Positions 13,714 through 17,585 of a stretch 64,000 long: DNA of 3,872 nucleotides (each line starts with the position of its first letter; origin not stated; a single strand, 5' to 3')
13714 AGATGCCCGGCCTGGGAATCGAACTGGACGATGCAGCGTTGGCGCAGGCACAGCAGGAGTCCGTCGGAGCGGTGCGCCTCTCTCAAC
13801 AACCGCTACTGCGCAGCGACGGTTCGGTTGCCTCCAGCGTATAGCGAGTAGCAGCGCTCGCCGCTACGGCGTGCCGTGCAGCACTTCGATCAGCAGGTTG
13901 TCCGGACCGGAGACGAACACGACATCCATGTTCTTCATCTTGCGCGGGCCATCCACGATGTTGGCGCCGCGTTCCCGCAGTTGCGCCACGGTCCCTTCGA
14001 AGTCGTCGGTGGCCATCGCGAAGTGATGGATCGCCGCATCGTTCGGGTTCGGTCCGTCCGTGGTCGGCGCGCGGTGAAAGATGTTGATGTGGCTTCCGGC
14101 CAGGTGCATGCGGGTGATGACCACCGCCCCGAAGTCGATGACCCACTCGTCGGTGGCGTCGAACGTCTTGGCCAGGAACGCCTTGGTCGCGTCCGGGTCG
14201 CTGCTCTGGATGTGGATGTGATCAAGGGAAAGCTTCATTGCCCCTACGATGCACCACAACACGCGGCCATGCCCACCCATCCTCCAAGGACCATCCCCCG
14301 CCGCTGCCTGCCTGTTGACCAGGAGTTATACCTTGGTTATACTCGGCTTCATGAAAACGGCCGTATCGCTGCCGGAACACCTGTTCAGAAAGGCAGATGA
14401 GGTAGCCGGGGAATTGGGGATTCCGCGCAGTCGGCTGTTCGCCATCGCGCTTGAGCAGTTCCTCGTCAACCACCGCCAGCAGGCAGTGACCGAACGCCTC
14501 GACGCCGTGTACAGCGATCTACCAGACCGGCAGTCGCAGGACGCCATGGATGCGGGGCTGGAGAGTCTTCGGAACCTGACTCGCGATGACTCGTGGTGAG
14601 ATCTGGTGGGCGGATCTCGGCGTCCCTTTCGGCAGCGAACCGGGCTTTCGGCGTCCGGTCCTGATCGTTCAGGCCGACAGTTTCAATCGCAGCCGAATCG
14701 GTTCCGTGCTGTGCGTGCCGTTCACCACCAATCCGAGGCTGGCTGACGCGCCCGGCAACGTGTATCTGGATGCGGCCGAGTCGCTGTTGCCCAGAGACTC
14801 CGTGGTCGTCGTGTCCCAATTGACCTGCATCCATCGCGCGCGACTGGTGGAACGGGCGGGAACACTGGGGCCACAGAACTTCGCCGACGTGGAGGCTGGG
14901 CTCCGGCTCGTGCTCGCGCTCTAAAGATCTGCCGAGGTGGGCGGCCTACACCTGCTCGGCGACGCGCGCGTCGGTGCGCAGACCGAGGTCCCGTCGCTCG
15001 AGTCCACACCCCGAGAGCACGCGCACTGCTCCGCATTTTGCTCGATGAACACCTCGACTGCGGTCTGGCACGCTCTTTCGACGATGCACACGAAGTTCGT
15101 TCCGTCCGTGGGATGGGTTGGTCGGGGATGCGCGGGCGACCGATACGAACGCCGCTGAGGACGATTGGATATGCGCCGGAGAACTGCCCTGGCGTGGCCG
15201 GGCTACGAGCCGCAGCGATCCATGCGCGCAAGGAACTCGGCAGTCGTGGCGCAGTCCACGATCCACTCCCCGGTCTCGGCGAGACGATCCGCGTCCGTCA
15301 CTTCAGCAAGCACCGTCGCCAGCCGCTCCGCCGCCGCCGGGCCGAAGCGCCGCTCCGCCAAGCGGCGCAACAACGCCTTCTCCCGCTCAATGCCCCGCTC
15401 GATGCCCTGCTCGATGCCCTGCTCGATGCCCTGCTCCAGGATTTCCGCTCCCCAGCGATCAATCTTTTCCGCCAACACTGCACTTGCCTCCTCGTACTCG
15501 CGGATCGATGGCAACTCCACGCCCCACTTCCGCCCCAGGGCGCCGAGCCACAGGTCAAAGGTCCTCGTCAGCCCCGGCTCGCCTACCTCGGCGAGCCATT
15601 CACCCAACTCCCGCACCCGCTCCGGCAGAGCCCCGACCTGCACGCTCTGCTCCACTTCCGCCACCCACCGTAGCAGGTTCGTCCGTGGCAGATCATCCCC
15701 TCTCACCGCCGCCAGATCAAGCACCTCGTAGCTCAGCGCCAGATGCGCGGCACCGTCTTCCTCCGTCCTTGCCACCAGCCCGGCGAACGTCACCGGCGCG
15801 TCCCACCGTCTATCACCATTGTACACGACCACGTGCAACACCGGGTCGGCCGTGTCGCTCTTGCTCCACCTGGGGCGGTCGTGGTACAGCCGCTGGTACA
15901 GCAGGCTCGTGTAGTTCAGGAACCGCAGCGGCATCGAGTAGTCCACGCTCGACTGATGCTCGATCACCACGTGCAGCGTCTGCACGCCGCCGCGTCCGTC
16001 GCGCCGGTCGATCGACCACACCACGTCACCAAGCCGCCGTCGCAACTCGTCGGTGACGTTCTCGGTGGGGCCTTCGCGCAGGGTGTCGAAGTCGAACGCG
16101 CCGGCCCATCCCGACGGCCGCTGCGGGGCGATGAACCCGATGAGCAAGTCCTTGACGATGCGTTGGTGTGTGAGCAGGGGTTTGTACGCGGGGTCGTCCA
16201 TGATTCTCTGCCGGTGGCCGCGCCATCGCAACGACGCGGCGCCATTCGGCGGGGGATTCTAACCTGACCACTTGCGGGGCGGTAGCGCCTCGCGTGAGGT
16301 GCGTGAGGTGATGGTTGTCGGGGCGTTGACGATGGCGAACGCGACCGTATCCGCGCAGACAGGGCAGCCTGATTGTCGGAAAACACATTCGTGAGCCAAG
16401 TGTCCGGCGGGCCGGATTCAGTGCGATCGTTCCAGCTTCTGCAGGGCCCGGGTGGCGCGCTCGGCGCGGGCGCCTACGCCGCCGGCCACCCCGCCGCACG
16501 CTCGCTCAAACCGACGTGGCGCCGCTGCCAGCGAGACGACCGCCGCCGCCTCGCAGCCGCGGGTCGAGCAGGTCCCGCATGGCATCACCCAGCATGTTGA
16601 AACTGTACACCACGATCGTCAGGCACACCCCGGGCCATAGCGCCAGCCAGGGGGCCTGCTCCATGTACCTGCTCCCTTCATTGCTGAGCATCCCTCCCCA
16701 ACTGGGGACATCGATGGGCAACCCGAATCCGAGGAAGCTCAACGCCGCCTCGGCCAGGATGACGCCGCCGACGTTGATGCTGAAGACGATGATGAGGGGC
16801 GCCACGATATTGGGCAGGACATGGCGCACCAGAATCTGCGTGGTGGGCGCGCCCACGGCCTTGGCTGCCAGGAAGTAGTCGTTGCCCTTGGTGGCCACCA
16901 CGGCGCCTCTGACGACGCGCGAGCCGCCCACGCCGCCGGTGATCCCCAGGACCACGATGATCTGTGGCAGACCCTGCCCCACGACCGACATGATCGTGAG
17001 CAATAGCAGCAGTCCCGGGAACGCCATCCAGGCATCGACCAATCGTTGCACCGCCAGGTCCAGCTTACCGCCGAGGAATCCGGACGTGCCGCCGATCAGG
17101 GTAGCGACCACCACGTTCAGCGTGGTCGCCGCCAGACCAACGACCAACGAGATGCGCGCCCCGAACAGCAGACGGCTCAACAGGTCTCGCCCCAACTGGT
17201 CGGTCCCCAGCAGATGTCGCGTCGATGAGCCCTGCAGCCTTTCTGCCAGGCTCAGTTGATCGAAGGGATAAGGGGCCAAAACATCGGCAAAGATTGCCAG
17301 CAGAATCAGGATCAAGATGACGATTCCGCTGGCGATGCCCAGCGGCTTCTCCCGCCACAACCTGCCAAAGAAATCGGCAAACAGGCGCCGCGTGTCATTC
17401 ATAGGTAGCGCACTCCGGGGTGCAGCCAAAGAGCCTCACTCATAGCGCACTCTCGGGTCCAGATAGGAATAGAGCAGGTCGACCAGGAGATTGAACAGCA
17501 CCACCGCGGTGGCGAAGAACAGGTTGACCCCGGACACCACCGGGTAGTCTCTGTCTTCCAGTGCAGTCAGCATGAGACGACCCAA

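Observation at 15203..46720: A module of permease tail + hairpin + Rpn/YhgA-like nuclease recurs at cassette junctions, possibly mobile or driving rearrangement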

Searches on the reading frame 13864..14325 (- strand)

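Call 50: search_protein_families(library=padloc, proteins=[window:13864-14325:-], max_evalue=0.01)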
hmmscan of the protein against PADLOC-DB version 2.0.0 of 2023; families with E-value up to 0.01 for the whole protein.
window:13864-14325:- (153 aa): 0 families

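Call 52: search_protein_families(library=ncbifam, proteins=[window:13864-14325:-])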
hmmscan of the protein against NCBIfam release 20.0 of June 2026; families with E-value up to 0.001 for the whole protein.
window:13864-14325:- (153 aa): 2 families
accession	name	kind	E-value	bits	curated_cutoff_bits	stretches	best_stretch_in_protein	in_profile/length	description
TIGR00068.2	glyox_I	equivalog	3.2e-07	30.4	120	1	93-150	82-139/143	lactoylglutathione lyase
NF050075.1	SMU1112c_YaeR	equivalog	0.0002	21.6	140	1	34-148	4-123/125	SMU1112c/YaeR family gloxylase I-like metalloprotein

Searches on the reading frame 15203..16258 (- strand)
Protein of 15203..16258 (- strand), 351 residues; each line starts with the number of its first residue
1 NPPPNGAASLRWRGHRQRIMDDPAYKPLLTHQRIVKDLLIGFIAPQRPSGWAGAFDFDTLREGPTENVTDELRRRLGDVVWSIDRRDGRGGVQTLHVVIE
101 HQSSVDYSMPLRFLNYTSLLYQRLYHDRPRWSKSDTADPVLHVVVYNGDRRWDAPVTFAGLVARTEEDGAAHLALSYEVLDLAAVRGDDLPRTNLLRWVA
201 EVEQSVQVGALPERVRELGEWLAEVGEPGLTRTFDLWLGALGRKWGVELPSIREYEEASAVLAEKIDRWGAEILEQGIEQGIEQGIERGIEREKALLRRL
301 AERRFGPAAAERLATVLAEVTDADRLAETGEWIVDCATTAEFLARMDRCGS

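Call 4: search_protein_families(library=pfam, proteins=[window:15203-16258:-])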
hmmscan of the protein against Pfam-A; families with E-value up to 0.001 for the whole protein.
window:15203-16258:- (351 aa): 1 family
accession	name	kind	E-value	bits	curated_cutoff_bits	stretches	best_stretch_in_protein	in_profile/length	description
PF04754.18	Transposase_31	-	1.4e-18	67.7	21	1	42-224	20-194/203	Putative transposase, YhgA-like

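Call 28: find_encoding_contigs(protein=window:15203-16201:-, flank=10000, max_places=10)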
Protein window:15203-16201:- (332 aa): no gene with exactly this product is on record in the collection.

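Call 50: search_protein_families(library=padloc, proteins=[window:15203-16201:-], max_evalue=0.01)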
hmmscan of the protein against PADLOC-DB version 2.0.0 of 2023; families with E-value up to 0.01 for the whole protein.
window:15203-16201:- (332 aa): 0 families

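Call 52: search_protein_families(library=ncbifam, proteins=[window:15203-16201:-])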
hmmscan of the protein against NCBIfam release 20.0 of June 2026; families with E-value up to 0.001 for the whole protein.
window:15203-16201:- (332 aa): 3 families
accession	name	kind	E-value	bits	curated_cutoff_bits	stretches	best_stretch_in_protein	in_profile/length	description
NF007418.0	PRK09956.1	equivalog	8.9e-09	34.8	583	1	37-105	41-106/308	ISNCY family transposase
TIGR01784.1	T_den_put_tspse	subfamily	1.5e-05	24.9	52.1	0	75-109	64-98/273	Rpn family recombination-promoting nuclease/putative transposase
NF007361.0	PRK09857.1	equivalog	0.00013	21.5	583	1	23-99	27-100/292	recombination-promoting nuclease RpnA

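Call 63: list_cluster_members(proteins=[P0001, window:45296-46318:-, window:15203-16201:-])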
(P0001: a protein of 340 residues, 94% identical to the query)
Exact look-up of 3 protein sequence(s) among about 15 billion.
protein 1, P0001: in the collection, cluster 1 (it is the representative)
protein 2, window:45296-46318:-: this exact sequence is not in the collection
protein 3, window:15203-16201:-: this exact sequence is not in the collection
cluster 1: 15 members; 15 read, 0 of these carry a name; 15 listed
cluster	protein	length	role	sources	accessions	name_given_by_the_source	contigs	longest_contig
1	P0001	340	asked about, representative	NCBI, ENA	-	-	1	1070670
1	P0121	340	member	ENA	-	-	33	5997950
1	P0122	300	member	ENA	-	-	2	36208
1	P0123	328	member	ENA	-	-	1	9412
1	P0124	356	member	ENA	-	-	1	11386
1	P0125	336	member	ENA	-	-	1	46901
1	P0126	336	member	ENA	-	-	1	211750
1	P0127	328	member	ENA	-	-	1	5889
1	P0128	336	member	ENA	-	-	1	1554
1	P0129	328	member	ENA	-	-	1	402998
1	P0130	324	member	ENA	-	-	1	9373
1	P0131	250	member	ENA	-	-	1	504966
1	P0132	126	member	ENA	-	-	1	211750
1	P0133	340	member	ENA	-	-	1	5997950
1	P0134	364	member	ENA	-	-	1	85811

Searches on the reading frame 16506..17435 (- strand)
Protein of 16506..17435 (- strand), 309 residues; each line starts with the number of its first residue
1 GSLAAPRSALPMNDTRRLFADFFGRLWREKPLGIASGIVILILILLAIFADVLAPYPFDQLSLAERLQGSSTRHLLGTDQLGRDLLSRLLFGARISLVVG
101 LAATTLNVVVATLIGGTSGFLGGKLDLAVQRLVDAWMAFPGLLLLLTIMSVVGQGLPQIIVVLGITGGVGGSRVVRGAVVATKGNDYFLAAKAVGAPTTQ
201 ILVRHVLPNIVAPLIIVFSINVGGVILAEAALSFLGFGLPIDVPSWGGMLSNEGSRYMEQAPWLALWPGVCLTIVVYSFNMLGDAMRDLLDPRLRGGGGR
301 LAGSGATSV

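Call 4: search_protein_families(library=pfam, proteins=[window:16506-17435:-])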
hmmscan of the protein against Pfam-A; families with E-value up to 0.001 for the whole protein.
window:16506-17435:- (309 aa): 2 families
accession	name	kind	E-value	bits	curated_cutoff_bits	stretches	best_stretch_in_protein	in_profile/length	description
PF00528.27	BPD_transp_1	-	2.9e-27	96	26.4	1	112-295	2-183/184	Binding-protein-dependent transport system inner membrane component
PF12911.12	OppC_N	-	3e-08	33.9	23.9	1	27-68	10-51/53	N-terminal TM domain of oligopeptide transport permease C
